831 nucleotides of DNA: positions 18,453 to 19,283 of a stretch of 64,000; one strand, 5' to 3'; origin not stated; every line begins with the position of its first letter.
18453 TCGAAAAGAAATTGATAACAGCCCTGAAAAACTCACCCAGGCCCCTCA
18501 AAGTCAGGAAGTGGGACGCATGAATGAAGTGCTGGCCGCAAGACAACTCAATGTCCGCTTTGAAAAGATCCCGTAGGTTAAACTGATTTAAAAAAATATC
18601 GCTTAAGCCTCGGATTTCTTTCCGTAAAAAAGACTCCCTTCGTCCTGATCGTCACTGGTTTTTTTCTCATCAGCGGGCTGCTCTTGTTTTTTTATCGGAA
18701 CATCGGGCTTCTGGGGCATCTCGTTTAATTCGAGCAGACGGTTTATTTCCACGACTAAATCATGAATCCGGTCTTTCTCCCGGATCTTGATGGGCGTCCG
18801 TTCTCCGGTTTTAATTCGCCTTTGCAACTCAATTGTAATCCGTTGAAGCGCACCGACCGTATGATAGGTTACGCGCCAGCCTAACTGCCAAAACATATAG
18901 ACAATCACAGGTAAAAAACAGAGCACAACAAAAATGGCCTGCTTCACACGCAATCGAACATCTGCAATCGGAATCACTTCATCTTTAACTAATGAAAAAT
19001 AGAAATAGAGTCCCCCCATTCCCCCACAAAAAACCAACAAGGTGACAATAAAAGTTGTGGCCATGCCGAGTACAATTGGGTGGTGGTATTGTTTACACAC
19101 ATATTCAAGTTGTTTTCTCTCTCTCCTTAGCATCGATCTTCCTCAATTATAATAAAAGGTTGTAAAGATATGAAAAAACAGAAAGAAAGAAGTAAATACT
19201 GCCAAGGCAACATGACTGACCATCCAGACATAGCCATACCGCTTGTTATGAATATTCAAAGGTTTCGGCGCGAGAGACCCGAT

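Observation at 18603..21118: Four-gene operon: pentaheme cytochrome c, DUF3365-like heme protein, His-rich 4-TM protein and an output-less TM-HAMP stub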

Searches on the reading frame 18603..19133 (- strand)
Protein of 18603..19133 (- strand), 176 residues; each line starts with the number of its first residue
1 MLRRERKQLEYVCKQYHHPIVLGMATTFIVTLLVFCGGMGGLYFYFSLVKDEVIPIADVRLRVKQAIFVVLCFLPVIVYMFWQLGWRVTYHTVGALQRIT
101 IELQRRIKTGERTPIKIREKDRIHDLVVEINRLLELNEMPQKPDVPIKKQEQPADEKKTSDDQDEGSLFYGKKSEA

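Call 3: search_protein_families(library=pfam, proteins=[window:18603-19133:-], max_evalue=1)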
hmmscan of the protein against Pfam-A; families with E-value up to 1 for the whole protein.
window:18603-19133:- (176 aa): 0 families

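Call 4: search_protein_families(library=ncbifam, proteins=[window:18603-19133:-], max_evalue=1)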
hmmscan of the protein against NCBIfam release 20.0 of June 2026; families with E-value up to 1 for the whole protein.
window:18603-19133:- (176 aa): 2 families
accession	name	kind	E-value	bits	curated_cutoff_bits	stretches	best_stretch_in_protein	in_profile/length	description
NF052233.1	CphA_assoc_ABC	equivalog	0.011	14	880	1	15-104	177-266/766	cyanophycin metabolism-associated ABC transporter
NF047331.1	phage_HTJ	equivalog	0.023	14.4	33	1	86-114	24-54/59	phage head-tail joining protein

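Call 26: find_homologous_proteins(query=window:18603-19133:-, max_evalue=0.01)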
Query window:18603-19133:- (176 aa): 2 proteins with E <= 0.01 among 32 candidates.
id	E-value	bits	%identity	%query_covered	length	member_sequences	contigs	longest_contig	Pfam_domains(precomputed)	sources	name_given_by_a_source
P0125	2.4e-113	394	100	100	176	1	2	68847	-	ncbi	-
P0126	2.4e-57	211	66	80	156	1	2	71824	-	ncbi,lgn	-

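Call 40: search_protein_representatives(alignment_id=A3)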
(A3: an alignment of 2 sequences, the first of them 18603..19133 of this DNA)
Query: 2 sequences, 176 profile positions. Proteins with E-value up to 0.001 (for the whole library): 37; up to 1e-10: 3; up to 1e-30: 1. The best 37 are listed.
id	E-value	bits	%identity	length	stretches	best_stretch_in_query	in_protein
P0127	2.6e-45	170.6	-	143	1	1-140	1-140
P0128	2.0e-18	83.0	-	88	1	53-138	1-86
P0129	1.4e-14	70.5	-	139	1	1-135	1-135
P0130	2.4e-08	50.2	-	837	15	30-66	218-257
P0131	3.1e-08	49.8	-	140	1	14-141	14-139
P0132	6.6e-08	48.8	-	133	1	66-137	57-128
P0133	4.8e-07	46.0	-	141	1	33-139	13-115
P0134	1.1e-06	44.9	-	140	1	3-135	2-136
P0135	1.2e-06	44.7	-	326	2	82-136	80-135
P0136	2.5e-06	43.6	-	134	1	58-136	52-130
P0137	3.9e-06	43.0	-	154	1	25-141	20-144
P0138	4.9e-06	42.7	-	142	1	5-140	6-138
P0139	9.7e-06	41.7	-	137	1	20-135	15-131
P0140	1.0e-05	41.6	-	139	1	59-136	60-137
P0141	1.5e-05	41.1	-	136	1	25-138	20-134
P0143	2.8e-05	40.2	-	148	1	19-141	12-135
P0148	6.2e-05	39.1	-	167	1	6-135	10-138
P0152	2.3e-04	37.2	-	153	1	4-138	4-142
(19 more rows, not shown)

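Call 43: find_encoding_contigs(protein=P0129, flank=5000, max_places=3)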
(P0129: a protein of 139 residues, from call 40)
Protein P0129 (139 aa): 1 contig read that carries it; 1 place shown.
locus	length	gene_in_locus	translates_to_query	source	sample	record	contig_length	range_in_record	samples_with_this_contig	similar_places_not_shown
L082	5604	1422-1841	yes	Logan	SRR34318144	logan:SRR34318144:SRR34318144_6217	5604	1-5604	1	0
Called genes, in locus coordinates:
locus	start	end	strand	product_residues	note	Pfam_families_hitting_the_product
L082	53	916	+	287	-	PF11845:Tll0287-like (weak)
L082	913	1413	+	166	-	-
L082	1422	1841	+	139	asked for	-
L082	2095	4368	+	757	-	-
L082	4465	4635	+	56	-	-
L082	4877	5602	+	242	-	?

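Call 44: search_protein_families(library=pfam, proteins=[P0127, P0129, P0131, P0134, P0135, P0137, P0138, P0143, P0148, P0152], max_evalue=5)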
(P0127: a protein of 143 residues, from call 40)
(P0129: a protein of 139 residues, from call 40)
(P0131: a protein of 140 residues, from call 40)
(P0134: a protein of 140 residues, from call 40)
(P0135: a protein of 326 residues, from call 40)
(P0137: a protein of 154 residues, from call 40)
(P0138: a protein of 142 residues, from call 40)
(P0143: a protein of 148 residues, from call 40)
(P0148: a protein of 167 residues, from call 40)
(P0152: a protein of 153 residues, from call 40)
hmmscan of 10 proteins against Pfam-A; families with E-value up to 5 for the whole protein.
P0127 (143 aa): 4 families
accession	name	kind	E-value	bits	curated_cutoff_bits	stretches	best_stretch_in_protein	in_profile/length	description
PF22571.1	LiaI-LiaF-TM_PspC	-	0.011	16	27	1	20-94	39-113/142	PspC transmembrane region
PF03189.18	Otopetrin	-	0.081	12.3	27.8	1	9-87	225-296/434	Otopetrin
PF03907.18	Spo7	-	0.18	11.7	27.5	1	15-83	20-88/211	Spo7-like protein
PF20990.2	DUF2207_C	-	0.24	11.5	33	1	19-92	134-193/247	Predicted membrane protein (DUF2207) C-terminal domain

P0129 (139 aa): 1 family
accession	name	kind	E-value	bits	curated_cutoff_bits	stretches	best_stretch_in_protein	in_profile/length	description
PF23906.1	DUF7248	-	0.012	16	27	1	16-47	8-39/58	Family of unknown function (DUF7248)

P0131 (140 aa): 1 family
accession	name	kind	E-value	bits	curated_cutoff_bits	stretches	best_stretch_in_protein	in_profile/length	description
PF25231.1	DUF7847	-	0.042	13.6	28.7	1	9-86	73-150/252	Domain of unknown function (DUF7847)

P0134 (140 aa): 2 families
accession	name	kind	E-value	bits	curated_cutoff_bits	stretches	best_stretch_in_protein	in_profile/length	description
PF03631.20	Virul_fac_BrkB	-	0.14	12.2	33.7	1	14-92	109-193/259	Virulence factor BrkB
PF06271.18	RDD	-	2.2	9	24.1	1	3-42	84-124/137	RDD family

P0135 (326 aa): 1 family
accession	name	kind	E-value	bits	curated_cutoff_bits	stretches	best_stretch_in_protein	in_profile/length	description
PF11026.13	DUF2721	-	0.12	12.7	28.3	1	159-198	54-93/129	Protein of unknown function (DUF2721)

P0137 (154 aa): 1 family
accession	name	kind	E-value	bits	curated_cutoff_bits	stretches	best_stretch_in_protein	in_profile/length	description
PF01528.21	Herpes_glycop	-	0.037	13.4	25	1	68-100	244-276/373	Herpesvirus glycoprotein M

P0138 (142 aa): 4 families
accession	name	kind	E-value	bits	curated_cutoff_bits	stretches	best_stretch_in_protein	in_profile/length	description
PF24838.2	8xMP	-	0.002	18.4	30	1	31-106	23-91/136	Octameric membrane protein family (8xMP)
PF14163.11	SieB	-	0.085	12.9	26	1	72-119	32-73/147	Super-infection exclusion protein B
PF20077.4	CcmD_alt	-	0.15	12.6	23.5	1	32-82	1-48/61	CcmD family protein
PF01529.25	DHHC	-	4.8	7.7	28.7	0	24-84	51-111/133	DHHC palmitoyltransferase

P0143 (148 aa): 2 families
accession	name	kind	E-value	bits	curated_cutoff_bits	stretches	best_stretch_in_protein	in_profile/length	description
PF07196.18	Flagellin_IN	-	0.073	13.7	22.7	1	107-131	11-39/55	Flagellin hook IN motif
PF12420.13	DUF3671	-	3.5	7.5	34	0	6-81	152-205/223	Fam-L, Fam-M like protein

P0148 (167 aa): 3 families
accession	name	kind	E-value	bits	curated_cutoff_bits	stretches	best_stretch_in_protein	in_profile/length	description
PF00672.30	HAMP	-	7.7e-05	23.4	25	1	90-136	1-47/53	HAMP domain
PF25360.1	TPR_ATM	-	0.12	12.2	27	1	22-75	9-60/200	ATM-like, TPR repeats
PF19744.4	DUF6232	-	0.17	12.8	27.4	1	34-137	46-117/117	Family of unknown function (DUF6232)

P0152 (153 aa): 6 families
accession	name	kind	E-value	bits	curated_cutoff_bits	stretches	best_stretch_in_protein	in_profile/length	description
PF01206.22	TusA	-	0.073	13.4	28.6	1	98-135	12-48/70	Sulfurtransferase TusA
PF06480.20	FtsH_ext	-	0.11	13.2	25.5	1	78-125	8-52/103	FtsH Extracellular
PF14242.11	DUF4342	-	0.31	11.6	25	0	11-35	40-64/81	Domain of unknown function (DUF4342)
PF03208.24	PRA1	-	0.72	9.9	30.1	1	19-93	50-113/143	PRA1 family protein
PF19744.4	DUF6232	-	0.93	10.4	27.4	1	26-137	39-116/117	Family of unknown function (DUF6232)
PF06398.17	Pex24p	-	4.2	6.7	26.8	0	22-76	149-201/358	Integral peroxisomal membrane peroxin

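Call 45: find_encoding_contigs(protein=P0131, flank=5000, max_places=2)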
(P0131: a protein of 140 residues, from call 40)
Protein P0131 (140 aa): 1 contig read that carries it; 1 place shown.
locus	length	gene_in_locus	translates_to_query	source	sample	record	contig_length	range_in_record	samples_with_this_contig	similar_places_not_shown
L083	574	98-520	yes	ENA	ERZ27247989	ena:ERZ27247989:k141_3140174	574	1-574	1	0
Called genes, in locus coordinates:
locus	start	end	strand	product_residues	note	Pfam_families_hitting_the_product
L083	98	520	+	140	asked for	-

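Call 46: find_encoding_contigs(protein=P0134, flank=5000, max_places=2)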
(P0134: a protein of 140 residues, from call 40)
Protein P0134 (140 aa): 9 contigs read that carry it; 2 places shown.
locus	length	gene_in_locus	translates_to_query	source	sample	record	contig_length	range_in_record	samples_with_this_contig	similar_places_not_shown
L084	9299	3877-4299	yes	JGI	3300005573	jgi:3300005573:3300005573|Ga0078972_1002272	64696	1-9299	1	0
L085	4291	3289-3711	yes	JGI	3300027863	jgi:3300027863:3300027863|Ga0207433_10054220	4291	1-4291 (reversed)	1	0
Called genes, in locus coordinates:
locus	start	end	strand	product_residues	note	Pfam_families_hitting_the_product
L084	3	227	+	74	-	?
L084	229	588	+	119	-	PF04066:MrpF_PhaF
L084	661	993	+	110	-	PF03334:PhaG_MnhG_YufB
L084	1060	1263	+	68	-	-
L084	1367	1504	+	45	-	-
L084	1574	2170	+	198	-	PF12797:Fer4_2 (weak), PF00037:Fer4, PF12837:Fer4_6 (weak), PF13237:Fer4_10, PF14697:Fer4_21 (weak), PF12838:Fer4_7, PF13187:Fer4_9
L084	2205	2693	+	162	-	PF01750:HycI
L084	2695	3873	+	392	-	PF01455:HupF_HypC, PF04055:Radical_SAM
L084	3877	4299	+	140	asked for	-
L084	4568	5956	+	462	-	PF13372:Alginate_exp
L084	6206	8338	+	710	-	PF03065:Glyco_hydro_57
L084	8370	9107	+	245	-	PF00535:Glycos_transf_2, PF10111:Glyco_tranf_2_2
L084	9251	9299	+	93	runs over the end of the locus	PF07578:LAB_N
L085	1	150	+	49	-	?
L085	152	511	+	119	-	PF04066:MrpF_PhaF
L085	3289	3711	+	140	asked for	-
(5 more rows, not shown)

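Call 47: find_encoding_contigs(protein=P0148, flank=5000, max_places=2)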
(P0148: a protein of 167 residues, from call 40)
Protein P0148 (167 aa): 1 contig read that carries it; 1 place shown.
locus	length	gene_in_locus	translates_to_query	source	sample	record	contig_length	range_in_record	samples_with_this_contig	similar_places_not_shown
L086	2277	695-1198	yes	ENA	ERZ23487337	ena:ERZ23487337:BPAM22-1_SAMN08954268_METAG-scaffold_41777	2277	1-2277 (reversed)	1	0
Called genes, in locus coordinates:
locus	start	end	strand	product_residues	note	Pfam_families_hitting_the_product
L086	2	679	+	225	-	?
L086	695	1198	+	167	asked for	-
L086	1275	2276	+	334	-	?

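Call 62: find_encoding_contigs(protein=P0138, flank=4000, max_places=2)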
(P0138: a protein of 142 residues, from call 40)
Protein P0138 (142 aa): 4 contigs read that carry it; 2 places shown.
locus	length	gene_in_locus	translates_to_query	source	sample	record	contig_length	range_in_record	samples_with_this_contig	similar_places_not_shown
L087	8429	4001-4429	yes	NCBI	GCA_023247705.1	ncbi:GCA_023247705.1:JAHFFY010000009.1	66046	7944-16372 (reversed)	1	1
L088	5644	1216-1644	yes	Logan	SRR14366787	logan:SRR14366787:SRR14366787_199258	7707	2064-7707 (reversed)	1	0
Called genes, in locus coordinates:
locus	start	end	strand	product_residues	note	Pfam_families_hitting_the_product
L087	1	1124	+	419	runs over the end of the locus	-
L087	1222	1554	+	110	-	-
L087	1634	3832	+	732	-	-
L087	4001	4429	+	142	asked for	-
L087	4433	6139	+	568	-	PF02554:CstA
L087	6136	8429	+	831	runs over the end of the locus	PF01564:Spermine_synth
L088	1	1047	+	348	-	?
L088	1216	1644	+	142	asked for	-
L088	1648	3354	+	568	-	PF02554:CstA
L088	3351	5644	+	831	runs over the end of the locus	PF01564:Spermine_synth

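Call 63: find_encoding_contigs(protein=P0143, flank=4000, max_places=2)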
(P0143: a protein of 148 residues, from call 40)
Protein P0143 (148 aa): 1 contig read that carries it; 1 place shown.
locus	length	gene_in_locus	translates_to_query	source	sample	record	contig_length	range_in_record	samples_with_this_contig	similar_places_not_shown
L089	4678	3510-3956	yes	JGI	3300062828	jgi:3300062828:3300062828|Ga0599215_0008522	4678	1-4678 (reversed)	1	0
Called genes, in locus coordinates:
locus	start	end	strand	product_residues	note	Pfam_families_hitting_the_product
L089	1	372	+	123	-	?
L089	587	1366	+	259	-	PF00378:ECH_1, PF16113:ECH_2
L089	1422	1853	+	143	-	-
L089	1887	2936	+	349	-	PF23023:Anti-Pycsar_Apyc1 (weak), PF12706:Lactamase_B_2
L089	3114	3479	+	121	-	PF07963:N_methyl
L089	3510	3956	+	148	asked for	-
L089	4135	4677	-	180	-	?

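Call 64: find_encoding_contigs(protein=P0127, flank=6000, max_places=2)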
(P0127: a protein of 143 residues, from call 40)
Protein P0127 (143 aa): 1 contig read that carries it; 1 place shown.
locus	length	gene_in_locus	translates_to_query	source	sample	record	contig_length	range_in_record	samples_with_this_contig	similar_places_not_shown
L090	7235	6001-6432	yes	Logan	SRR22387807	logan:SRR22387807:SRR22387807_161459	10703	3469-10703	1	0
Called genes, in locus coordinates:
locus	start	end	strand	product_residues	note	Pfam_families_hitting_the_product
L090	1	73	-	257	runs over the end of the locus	-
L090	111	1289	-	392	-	PF22660:RS_preATP-grasp-like, PF02222:ATP-grasp, PF21244:PurT_C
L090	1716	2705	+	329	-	PF24827:AstE_AspA_cat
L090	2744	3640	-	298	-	PF13509:S1_2, PF17783:WHD_CvfB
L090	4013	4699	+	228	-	PF09699:Paired_CXXCH_1 (faint)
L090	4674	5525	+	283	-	-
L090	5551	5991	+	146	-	-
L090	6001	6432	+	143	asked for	-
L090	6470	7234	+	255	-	?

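Call 73: search_protein_families(library=pfam, alignment_id=A8, max_evalue=1)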
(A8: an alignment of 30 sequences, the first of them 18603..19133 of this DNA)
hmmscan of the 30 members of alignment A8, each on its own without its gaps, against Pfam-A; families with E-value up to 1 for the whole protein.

A. member 1, window:18603-19133:- (176 aa): 0 families

B. families by the number of members that match (of 30 scanned): 72 families (the first 25 are shown)
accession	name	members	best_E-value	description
PF20990.2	DUF2207_C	6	0.0084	Predicted membrane protein (DUF2207) C-terminal domain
PF00672.30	HAMP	4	7e-06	HAMP domain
PF19744.4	DUF6232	3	0.17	Family of unknown function (DUF6232)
PF07264.17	EI24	2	9.2e-05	Sulfate transporter CysZ/Etoposide-induced protein 2.4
PF20556.3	DUF6768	2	0.0052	Family of unknown function (DUF6768)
PF19865.4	DUF6338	2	0.011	Family of unknown function (DUF6338)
PF20664.2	DUF6814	2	0.012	Family of unknown function (DUF6814)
PF15086.11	UPF0542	2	0.014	Uncharacterised protein family UPF0542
PF04235.18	DUF418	2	0.018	Protein of unknown function (DUF418)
PF07332.16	Phage_holin_3_6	2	0.022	Putative Actinobacterial Holin-X, holin superfamily III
PF03631.20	Virul_fac_BrkB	2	0.023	Virulence factor BrkB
PF07196.18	Flagellin_IN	2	0.073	Flagellin hook IN motif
PF24151.2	ArlX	2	0.092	ArlX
PF01594.21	AI-2E_transport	1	0.00015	AI-2E family transporter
PF24838.2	8xMP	1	0.002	Octameric membrane protein family (8xMP)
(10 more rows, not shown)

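Call 93: search_solved_structures(query=A8, max_evalue=10, show_alignments=2)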
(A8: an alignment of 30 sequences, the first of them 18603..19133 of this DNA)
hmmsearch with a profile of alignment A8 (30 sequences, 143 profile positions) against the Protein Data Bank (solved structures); distinct sequences matched with E-value up to 10: 55.
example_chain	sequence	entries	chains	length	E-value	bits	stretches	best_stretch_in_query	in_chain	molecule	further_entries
8c5v_I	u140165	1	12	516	0.003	20.7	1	47-131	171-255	Methyl-accepting chemotaxis protein I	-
6s1k_E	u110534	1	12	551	0.0034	20.5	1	47-131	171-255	Methyl-accepting chemotaxis protein I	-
7y24_E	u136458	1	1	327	0.082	16.1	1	20-91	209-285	Somatostatin receptor type 2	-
7yac_E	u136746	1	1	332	0.084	16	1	20-91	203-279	Somatostatin receptor type 2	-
7y26_E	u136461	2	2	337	0.087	16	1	20-91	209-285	Somatostatin receptor type 2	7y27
7wic_R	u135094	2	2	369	0.1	15.8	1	20-91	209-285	Somatostatin receptor type 2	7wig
7yae_E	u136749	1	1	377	0.1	15.7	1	20-91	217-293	Somatostatin receptor type 2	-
7xmr_R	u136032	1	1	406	0.12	15.6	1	20-91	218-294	Somatostatin receptor type 2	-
7t10_R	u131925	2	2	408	0.17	15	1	20-91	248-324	Somatostatin receptor type 2,Kappa-type opioid receptor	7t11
7wj5_R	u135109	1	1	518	0.17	15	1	20-91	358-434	Soluble cytochrome b562,Somatostatin receptor type 2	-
9nyx_B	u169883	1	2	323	0.18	15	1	20-84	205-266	Rhodopsin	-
6fuf_A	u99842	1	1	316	0.19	14.9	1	20-76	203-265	Rhodopsin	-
6m6z_A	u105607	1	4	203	0.19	14.9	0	21-79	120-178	TMH4C4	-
7xat_A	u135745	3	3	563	0.19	14.9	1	20-91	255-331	Somatostatin receptor type 2,LargeBit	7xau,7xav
8yq5_E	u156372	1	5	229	0.2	14.8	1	23-86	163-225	de novo designed ion channel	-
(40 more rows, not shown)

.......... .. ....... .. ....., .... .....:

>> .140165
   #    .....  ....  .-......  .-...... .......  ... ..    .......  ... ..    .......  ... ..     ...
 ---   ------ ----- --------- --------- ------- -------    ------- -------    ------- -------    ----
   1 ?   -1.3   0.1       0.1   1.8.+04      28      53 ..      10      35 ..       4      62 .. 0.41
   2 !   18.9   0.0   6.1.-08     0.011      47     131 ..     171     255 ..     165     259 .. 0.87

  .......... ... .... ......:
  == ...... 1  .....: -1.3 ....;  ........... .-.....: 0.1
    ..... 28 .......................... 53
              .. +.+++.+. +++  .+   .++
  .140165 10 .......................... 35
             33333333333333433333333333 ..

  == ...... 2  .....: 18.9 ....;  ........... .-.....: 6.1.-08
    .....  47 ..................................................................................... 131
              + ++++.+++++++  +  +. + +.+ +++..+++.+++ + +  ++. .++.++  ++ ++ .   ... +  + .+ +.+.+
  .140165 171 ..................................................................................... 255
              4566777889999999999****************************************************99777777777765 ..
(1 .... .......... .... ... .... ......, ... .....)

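Call 98: search_protein_families(library=pfam, proteins=[L090:5551-5991:+, L082:913-1413:+], max_evalue=10)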
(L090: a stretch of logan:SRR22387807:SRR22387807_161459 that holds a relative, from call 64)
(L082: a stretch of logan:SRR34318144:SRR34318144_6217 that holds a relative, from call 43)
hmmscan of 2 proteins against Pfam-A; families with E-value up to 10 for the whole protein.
L090:5551-5991:+ (146 aa): 0 families

L082:913-1413:+ (166 aa): 1 family
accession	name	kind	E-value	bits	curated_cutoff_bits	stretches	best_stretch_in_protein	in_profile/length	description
PF14358.11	DUF4405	-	2.6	9.1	26.7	1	50-100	15-62/66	Domain of unknown function (DUF4405)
